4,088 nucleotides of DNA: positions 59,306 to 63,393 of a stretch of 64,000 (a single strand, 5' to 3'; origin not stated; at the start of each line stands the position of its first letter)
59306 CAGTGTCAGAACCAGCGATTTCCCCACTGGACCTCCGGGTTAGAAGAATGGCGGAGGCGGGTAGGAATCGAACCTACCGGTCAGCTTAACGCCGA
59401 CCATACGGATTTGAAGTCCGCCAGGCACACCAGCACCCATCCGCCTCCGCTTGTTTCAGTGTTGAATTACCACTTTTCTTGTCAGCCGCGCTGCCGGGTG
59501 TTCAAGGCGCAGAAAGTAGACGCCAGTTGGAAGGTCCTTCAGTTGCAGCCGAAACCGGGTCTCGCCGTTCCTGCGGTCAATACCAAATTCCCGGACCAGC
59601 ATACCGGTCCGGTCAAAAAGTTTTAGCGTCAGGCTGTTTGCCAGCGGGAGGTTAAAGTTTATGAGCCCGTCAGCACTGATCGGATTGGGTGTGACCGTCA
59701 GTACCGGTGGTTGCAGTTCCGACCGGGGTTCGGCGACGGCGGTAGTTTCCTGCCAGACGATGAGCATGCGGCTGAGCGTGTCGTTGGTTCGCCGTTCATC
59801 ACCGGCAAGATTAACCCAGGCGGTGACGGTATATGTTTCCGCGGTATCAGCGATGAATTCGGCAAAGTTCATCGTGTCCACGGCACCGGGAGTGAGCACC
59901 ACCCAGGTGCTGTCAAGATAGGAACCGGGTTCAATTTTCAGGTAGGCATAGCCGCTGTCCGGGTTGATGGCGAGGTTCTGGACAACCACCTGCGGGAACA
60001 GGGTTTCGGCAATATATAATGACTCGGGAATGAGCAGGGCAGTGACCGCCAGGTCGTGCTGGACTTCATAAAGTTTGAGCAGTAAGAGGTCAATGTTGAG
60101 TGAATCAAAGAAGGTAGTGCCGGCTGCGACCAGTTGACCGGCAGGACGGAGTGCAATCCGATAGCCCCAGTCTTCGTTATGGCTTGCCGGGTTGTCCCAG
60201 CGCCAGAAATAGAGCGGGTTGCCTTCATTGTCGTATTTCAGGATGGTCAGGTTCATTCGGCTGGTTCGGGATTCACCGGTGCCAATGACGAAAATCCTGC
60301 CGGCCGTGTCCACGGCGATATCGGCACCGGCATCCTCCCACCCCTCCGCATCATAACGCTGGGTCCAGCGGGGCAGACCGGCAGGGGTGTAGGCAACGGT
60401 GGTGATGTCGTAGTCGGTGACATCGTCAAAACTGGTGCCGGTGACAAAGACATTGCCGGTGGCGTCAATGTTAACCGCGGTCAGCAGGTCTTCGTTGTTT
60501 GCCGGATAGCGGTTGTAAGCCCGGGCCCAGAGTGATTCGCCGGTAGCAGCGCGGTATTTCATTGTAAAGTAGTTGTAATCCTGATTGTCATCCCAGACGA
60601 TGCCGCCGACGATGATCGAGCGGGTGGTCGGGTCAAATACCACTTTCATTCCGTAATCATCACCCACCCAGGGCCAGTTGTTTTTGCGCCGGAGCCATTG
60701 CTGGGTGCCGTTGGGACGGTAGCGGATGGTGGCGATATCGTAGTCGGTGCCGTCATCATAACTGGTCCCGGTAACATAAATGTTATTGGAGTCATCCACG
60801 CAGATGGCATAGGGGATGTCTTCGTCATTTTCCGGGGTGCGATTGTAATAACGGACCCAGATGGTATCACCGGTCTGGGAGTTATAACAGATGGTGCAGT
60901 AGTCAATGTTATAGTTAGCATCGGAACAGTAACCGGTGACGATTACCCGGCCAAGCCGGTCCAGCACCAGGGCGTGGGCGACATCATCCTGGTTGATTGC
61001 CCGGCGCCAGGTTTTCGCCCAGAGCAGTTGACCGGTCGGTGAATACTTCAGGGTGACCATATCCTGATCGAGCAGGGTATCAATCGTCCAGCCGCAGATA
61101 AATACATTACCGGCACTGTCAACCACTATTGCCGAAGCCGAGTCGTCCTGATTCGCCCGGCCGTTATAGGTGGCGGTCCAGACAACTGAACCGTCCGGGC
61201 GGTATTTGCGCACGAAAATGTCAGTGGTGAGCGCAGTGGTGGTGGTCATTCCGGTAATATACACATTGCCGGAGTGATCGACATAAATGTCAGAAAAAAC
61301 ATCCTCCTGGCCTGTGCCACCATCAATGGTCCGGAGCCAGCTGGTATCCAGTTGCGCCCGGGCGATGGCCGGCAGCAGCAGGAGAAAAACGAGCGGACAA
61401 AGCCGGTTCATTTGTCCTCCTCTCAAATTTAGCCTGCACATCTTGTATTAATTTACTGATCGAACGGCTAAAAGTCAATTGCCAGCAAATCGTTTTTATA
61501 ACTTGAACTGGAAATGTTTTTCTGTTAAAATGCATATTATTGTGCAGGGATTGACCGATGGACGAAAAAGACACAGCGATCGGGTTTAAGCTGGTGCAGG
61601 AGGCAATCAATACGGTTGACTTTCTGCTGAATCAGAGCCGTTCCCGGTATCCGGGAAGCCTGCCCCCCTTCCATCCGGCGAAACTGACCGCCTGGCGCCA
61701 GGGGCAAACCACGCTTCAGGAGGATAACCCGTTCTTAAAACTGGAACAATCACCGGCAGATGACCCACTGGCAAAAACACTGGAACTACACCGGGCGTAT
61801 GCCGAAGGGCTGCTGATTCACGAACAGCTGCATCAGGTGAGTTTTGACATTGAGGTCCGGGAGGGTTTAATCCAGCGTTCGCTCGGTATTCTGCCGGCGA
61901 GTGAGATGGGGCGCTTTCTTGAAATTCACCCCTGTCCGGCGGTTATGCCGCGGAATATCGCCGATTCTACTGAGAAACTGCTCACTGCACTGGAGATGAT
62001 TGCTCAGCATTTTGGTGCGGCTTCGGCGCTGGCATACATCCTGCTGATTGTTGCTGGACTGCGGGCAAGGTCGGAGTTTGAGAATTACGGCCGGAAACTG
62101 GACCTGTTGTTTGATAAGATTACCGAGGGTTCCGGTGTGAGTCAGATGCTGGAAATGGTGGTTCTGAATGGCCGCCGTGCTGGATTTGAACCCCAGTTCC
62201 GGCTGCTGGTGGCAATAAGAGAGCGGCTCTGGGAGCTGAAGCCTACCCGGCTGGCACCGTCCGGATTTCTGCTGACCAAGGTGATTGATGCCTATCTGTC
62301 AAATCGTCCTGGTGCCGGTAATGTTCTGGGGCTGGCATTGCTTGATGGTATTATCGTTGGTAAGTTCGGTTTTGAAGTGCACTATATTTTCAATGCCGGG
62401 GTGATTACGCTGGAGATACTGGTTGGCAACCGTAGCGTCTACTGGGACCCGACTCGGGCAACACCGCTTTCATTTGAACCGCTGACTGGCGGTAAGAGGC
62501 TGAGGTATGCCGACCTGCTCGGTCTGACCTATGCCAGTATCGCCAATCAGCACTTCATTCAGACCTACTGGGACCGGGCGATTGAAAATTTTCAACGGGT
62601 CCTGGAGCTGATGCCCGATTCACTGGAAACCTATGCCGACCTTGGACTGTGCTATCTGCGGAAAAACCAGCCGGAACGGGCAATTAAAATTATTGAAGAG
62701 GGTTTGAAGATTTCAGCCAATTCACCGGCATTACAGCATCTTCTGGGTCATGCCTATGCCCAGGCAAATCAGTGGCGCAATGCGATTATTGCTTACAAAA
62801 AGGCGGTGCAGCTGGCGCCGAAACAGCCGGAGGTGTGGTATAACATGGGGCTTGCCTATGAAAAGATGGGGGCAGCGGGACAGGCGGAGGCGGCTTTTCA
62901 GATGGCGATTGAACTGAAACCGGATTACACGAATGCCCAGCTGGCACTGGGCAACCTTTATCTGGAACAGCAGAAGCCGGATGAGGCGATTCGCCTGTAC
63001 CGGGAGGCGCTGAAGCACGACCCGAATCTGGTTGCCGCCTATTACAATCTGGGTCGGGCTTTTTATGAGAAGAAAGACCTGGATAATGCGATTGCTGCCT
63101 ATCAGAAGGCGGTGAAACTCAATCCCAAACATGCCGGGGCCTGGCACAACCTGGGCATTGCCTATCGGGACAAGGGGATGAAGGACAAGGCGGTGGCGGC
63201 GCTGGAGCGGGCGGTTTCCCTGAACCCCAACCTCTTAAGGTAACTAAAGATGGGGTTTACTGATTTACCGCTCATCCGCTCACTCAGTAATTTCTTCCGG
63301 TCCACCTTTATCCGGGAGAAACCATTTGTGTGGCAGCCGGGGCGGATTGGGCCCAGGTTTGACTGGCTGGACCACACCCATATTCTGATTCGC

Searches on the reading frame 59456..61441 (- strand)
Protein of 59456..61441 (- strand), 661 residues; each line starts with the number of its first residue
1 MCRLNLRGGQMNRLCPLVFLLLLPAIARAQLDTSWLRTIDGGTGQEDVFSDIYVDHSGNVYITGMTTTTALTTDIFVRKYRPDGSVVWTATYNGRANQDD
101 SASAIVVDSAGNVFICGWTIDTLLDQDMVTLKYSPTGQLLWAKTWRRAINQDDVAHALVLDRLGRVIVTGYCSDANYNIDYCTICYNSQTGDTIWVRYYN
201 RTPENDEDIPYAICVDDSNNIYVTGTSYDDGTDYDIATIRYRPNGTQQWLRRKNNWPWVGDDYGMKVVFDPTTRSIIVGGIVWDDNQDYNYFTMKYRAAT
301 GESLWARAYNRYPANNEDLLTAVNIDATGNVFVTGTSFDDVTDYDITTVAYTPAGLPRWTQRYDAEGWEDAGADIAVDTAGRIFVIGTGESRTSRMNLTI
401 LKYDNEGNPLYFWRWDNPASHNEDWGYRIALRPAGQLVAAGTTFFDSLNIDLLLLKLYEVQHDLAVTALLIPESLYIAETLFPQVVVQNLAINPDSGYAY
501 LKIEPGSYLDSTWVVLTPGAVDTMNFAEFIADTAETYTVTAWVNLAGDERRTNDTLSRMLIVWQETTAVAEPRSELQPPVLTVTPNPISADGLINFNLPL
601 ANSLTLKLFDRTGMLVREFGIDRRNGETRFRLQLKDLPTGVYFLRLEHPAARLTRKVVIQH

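Call 75: search_protein_families(library=pfam, proteins=[window:59456-61441:-], max_evalue=0.001)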
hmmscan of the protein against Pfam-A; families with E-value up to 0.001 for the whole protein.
window:59456-61441:- (661 aa): 2 families
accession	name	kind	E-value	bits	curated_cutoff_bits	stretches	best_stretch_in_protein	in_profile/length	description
PF06739.17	SBBP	-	1.6e-18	66.8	20.5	2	91-122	4-35/38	Beta-propeller repeat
PF18962.6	Por_Secre_tail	-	3.7e-07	30.8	27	1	585-659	3-75/75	Secretion system C-terminal sorting domain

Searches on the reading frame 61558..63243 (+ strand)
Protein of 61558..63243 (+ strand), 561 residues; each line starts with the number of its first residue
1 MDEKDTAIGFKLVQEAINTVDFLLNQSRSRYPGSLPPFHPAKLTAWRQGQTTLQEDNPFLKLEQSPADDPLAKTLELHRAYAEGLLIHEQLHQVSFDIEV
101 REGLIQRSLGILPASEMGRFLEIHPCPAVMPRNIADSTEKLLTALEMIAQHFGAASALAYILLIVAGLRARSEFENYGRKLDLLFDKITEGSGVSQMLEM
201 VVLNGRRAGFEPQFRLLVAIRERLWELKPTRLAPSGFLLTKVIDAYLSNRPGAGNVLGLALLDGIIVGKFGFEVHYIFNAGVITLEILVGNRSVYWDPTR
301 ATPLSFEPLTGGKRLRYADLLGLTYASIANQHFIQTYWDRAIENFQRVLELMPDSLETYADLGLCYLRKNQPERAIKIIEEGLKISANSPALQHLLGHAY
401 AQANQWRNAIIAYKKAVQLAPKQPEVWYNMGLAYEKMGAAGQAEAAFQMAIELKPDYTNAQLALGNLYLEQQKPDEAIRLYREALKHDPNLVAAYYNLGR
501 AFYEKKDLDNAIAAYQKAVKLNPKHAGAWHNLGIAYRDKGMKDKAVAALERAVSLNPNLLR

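Call 75: search_protein_families(library=pfam, proteins=[window:61558-63243:+], max_evalue=0.001)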
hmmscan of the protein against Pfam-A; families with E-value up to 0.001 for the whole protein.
window:61558-63243:+ (561 aa): 28 families (the best 25 are shown)
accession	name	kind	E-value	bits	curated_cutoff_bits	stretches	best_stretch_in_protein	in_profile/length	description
PF00515.34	TPR_1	-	7.8e-49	162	27.8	5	493-525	2-34/34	Tetratricopeptide repeat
PF07719.23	TPR_2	-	4.3e-47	154.8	27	5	493-525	2-34/34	Tetratricopeptide repeat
PF13414.12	TPR_11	-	3e-42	142.5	26.8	3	397-438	1-42/42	TPR repeat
PF13181.12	TPR_8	-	9.3e-40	131.8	25.7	3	493-525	2-34/34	Tetratricopeptide repeat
PF13432.12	TPR_16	-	2.3e-31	108.3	32.7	3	462-525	1-64/65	Tetratricopeptide repeat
PF13431.12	TPR_17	-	2.4e-30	102.6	24.4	3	514-546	1-33/34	Tetratricopeptide repeat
PF14559.12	TPR_19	-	2.9e-30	104.8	25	5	339-397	8-66/68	Tetratricopeptide repeat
PF13424.12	TPR_12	-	3.4e-27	94.9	30.1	4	493-555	4-74/77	Tetratricopeptide repeat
PF13428.12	TPR_14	-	7.7e-27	91.5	23.5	3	459-501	2-44/44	Tetratricopeptide repeat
PF13176.12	TPR_7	-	2.2e-26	90.1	27.9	1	463-490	4-33/36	Tetratricopeptide repeat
PF13371.12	TPR_9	-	3.4e-23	81.9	35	2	396-460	1-65/73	Tetratricopeptide repeat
PF13174.12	TPR_6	-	7.5e-23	80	26.3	1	494-524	2-32/33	Tetratricopeptide repeat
PF23914.1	TPR_CcmH_CycH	-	5e-15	56.1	42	1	421-524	47-153/158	Cytochrome c-type biogenesis protein H TPR domain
PF12895.13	ANAPC3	-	5e-14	52.8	27.2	1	337-415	4-81/82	Anaphase-promoting complex, cyclosome, subunit 3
PF25063.1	ARM_TT21_C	-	8.9e-09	36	35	1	452-525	89-162/209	Tetratricopeptide repeat protein 21 C-terminal ARM domain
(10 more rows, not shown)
